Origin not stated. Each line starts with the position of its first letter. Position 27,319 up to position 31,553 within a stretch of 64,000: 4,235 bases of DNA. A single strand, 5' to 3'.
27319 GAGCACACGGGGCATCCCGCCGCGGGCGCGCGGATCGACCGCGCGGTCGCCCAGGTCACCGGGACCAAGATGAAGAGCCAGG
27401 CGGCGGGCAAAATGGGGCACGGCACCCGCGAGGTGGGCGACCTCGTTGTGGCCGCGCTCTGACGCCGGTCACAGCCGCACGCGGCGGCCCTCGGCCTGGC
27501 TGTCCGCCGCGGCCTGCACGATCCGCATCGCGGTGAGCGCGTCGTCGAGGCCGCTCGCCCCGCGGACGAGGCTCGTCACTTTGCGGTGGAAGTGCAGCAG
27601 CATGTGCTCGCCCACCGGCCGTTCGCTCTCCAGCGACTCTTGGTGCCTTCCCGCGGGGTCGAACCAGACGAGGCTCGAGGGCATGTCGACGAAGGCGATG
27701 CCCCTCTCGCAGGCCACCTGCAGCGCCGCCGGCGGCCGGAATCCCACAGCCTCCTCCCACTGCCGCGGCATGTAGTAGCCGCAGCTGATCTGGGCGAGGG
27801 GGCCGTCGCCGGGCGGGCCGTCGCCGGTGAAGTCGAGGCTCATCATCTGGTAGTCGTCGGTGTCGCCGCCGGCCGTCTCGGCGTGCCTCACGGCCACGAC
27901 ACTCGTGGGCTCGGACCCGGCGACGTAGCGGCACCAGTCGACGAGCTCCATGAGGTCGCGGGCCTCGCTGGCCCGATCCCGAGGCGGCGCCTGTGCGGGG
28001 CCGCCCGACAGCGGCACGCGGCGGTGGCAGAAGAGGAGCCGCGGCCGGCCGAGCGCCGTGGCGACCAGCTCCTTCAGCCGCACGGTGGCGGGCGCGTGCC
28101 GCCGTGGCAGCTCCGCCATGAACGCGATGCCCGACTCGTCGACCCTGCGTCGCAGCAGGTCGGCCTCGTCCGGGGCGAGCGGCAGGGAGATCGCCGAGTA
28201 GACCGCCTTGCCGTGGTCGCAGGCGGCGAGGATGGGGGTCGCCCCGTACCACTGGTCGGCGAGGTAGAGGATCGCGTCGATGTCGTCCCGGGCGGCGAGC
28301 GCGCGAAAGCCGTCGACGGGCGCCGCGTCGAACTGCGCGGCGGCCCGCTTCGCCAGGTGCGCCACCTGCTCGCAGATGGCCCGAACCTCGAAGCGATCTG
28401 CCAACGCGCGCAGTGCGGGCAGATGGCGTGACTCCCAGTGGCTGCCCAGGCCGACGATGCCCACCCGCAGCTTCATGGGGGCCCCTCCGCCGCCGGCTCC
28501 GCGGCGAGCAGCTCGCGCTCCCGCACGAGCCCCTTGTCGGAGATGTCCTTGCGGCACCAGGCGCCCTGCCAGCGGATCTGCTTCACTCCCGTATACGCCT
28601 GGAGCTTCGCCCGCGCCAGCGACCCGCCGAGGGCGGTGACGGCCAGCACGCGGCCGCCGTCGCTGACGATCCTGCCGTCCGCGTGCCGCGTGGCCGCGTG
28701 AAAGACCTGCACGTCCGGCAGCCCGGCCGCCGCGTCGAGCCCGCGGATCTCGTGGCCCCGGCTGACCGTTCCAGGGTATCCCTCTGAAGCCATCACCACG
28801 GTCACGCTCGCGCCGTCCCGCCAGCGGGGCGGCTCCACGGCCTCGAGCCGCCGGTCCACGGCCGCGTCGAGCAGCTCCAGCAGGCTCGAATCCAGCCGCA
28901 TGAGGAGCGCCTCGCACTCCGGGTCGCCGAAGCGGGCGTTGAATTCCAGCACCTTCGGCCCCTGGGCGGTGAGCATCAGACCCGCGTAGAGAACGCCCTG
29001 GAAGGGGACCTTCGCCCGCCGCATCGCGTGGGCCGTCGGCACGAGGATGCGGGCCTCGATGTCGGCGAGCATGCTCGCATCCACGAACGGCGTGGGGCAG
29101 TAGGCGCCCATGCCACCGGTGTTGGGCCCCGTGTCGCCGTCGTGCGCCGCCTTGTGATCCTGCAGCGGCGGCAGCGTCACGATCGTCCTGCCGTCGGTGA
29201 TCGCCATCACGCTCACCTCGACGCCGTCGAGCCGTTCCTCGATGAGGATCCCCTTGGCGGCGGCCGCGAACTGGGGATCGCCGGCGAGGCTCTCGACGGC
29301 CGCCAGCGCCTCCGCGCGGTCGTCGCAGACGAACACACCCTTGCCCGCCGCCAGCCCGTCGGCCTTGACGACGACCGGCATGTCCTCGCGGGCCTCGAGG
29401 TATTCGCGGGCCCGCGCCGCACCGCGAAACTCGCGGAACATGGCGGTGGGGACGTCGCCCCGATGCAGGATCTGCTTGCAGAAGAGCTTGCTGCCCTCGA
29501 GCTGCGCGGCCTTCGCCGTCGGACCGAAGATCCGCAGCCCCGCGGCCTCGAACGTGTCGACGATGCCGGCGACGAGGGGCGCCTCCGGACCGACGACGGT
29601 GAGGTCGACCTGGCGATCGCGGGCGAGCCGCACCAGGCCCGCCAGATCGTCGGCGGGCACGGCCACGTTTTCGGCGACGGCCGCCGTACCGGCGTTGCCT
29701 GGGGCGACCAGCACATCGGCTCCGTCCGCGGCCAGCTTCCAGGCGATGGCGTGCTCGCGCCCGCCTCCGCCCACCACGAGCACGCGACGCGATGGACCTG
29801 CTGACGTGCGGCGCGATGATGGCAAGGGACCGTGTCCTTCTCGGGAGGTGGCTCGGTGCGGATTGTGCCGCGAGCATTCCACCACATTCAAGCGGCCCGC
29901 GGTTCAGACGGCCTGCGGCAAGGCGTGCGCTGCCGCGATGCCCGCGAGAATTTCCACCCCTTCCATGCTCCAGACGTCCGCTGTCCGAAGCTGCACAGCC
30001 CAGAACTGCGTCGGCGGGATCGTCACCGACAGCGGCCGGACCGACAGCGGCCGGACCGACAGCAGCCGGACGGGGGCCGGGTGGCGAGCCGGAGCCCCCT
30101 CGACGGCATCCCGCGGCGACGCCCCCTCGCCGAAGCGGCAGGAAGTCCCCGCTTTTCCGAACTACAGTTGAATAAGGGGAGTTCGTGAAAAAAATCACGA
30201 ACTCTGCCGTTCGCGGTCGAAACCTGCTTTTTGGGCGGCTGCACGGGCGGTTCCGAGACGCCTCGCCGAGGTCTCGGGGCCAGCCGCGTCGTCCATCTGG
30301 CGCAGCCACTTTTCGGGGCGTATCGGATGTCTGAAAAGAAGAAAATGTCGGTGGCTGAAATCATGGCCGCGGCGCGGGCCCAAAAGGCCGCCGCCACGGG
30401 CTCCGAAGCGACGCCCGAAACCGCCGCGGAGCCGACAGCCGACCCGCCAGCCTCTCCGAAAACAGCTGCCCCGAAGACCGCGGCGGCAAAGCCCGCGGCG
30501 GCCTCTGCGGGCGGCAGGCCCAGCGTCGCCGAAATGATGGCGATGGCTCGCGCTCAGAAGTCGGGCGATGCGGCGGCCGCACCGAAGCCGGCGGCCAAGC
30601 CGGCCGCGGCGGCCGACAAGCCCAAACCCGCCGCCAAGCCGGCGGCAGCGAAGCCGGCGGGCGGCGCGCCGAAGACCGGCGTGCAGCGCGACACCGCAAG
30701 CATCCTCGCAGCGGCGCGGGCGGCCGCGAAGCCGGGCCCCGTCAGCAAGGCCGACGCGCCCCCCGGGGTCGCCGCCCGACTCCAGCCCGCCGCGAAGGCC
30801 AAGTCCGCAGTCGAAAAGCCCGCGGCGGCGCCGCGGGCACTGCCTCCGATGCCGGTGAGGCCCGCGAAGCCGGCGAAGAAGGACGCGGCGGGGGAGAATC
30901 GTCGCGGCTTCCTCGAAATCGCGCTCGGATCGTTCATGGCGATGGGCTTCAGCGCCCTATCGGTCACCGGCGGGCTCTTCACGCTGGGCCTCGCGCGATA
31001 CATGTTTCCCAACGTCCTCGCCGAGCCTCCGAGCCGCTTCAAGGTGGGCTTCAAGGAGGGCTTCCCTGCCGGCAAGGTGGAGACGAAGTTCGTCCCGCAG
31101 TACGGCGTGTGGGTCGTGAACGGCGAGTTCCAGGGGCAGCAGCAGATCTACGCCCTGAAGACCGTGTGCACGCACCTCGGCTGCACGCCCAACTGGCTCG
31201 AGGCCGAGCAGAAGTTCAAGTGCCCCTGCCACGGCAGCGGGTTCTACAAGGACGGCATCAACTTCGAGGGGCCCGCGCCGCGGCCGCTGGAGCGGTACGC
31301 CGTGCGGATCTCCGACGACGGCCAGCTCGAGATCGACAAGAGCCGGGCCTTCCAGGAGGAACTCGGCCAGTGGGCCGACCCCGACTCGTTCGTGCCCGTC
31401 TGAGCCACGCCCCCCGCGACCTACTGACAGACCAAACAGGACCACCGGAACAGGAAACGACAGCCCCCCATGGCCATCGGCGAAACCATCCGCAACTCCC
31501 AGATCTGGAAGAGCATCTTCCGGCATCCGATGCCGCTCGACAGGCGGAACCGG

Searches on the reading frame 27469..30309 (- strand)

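Call 19: search_protein_families(library=pfam, proteins=[window:27469-30309:-], max_evalue=0.001)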
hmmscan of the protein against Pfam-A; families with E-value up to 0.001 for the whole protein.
window:27469-30309:- (946 aa): 2 families
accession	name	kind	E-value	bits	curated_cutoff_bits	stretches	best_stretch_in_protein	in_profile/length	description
PF01408.29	GFO_IDH_MocA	-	3.4e-07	31.4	24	1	614-703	1-89/120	Oxidoreductase family, NAD-binding Rossmann fold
PF22725.1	GFO_IDH_MocA_C3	-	0.00039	20.8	27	0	789-870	53-121/124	GFO/IDH/MocA C-terminal domain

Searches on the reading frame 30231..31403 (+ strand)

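Call 8: search_protein_families(library=pfam, proteins=[window:30231-31403:+], max_evalue=0.001)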
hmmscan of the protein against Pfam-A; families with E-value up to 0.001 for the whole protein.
window:30231-31403:+ (390 aa): 1 family
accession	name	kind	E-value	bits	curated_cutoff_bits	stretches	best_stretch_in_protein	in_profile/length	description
PF00355.32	Rieske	-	5.4e-10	39.5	20.3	1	271-356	4-87/88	Rieske [2Fe-2S] domain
